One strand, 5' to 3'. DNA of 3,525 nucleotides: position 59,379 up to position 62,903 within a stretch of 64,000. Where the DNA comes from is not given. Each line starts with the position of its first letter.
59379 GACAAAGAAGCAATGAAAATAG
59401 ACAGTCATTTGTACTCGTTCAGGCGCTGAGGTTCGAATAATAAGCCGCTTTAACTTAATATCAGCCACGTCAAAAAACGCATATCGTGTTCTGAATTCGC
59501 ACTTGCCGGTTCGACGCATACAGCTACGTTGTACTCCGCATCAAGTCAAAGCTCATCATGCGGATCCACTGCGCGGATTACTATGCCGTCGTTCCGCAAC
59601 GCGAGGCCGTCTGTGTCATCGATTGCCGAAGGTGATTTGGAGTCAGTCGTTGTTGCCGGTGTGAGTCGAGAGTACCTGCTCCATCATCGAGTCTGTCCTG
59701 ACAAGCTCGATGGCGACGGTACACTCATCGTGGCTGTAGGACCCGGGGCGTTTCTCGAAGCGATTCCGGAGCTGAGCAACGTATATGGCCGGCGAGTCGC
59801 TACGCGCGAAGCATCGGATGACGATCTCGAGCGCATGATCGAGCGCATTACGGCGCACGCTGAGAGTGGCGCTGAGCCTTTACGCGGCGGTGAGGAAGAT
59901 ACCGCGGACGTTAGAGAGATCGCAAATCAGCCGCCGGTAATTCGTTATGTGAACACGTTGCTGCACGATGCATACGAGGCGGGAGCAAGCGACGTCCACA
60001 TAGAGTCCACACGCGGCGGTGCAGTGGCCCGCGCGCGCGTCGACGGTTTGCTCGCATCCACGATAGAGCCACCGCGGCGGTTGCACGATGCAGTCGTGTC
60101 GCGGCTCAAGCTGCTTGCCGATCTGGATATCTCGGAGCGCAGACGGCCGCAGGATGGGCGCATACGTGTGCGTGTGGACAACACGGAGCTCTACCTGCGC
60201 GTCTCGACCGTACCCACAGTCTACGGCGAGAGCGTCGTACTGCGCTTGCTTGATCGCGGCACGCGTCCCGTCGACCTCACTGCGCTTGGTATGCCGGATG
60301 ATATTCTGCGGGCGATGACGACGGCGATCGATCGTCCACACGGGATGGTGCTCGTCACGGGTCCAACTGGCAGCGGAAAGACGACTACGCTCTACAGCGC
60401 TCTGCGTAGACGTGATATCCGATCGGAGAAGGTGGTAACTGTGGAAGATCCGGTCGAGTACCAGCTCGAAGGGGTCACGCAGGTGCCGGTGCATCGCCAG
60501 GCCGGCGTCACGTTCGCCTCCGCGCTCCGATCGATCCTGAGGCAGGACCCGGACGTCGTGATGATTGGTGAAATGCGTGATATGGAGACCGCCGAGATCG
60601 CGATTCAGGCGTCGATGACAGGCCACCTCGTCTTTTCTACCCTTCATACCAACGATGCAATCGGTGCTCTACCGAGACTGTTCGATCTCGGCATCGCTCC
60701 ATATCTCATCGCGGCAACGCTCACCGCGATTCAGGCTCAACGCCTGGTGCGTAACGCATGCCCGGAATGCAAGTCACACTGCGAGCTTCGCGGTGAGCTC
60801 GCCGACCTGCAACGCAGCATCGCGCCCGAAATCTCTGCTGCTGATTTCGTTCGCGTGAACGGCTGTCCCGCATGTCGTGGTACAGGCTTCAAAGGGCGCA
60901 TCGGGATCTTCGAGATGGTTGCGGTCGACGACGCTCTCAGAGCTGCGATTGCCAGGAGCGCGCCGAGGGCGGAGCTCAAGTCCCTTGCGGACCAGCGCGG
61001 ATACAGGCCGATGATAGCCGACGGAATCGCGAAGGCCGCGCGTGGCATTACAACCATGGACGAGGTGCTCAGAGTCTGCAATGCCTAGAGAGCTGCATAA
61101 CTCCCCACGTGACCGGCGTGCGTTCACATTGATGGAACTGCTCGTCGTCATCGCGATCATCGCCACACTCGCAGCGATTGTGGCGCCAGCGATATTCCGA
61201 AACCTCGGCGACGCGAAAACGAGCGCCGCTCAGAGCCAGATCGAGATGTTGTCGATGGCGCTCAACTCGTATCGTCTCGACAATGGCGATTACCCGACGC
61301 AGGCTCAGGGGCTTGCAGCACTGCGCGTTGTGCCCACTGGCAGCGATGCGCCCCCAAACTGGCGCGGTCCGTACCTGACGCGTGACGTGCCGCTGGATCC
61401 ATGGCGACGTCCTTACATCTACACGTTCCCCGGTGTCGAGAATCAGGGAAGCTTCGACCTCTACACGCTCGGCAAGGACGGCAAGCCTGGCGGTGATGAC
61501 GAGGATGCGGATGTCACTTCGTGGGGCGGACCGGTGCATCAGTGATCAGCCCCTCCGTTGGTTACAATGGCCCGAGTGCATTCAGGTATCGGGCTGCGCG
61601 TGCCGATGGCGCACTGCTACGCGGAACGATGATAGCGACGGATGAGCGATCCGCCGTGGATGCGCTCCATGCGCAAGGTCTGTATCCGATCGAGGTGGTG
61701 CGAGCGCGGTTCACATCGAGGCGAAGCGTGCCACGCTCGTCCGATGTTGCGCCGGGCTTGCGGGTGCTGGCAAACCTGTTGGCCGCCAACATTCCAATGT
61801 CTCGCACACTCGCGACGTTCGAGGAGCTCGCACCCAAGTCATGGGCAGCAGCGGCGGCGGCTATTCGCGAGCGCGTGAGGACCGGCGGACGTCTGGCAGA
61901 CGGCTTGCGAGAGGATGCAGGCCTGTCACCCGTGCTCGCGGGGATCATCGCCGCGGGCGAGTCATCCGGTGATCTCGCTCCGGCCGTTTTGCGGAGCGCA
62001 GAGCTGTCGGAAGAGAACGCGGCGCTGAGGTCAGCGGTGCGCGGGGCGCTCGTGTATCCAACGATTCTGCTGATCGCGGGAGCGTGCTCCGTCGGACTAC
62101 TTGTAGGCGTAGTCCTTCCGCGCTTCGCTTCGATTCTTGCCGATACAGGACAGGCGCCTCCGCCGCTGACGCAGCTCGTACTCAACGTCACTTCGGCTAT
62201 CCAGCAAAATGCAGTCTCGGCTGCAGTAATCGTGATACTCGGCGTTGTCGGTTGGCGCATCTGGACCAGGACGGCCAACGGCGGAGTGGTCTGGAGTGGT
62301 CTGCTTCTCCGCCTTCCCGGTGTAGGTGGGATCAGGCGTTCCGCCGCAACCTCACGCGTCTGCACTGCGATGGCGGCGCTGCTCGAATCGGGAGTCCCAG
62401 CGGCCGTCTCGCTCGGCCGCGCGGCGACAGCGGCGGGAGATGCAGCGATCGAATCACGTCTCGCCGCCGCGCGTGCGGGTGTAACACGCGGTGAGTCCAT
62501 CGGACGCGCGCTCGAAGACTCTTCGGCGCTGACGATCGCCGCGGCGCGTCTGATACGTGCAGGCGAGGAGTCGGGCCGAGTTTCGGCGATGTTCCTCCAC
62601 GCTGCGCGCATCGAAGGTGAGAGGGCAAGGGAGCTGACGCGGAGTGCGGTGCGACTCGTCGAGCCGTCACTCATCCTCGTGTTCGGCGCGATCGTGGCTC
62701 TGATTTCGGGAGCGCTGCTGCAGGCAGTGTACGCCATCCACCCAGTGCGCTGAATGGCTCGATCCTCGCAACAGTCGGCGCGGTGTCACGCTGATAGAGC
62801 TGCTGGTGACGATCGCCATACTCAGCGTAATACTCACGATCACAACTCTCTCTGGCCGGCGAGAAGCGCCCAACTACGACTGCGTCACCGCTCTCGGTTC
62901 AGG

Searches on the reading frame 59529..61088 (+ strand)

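Call 72: search_protein_families(library=pfam, proteins=[window:59529-61088:+], max_evalue=0.0001)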
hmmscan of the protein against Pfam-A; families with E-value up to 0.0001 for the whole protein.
window:59529-61088:+ (519 aa): 3 families
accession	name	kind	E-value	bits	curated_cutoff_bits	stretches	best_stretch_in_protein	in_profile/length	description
PF00437.27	T2SSE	-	1.5e-128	429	24.9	1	133-515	4-370/370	Type II/IV secretion system protein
PF05157.20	MshEN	-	1.6e-06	28.5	23.1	1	34-113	10-89/90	MshEN domain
PF13191.12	AAA_16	-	6.3e-06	27.2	32.6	1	265-375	19-114/167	AAA ATPase domain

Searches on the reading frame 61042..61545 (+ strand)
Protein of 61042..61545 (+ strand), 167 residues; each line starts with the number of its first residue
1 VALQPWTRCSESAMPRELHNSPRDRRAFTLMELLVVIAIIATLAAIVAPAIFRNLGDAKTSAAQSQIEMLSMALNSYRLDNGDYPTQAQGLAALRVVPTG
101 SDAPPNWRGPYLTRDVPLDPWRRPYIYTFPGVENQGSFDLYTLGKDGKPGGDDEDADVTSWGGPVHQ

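Call 72: search_protein_families(library=pfam, proteins=[window:61042-61545:+], max_evalue=0.0001)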
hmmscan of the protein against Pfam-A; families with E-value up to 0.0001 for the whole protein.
window:61042-61545:+ (167 aa): 2 families
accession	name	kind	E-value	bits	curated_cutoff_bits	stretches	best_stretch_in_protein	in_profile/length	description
PF08334.16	T2SSG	-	5.5e-37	126.6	21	1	51-161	2-108/108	Type II secretion system (T2SS), protein G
PF07963.17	N_methyl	-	9.8e-08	31.7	21.2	1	23-47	2-26/27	Prokaryotic N-terminal methylation motif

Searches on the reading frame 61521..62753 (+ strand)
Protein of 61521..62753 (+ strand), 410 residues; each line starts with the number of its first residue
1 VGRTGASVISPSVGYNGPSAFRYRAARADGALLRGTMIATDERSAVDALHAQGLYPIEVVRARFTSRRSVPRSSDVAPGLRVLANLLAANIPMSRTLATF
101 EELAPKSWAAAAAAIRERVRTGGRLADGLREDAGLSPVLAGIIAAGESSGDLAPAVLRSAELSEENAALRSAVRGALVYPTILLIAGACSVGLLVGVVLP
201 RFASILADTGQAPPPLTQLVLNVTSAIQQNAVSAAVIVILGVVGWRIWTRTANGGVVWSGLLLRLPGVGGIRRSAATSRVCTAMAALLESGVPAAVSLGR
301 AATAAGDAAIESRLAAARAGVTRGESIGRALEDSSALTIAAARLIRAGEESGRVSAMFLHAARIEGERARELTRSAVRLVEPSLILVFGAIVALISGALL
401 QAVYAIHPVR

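Call 72: search_protein_families(library=pfam, proteins=[window:61521-62753:+], max_evalue=0.0001)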
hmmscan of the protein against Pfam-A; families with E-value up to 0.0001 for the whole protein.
window:61521-62753:+ (410 aa): 1 family
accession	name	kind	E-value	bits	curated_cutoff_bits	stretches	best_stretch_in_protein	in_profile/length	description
PF00482.28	T2SSF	-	5.9e-32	110.7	25.2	2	80-200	2-125/125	Type II secretion system (T2SS), protein F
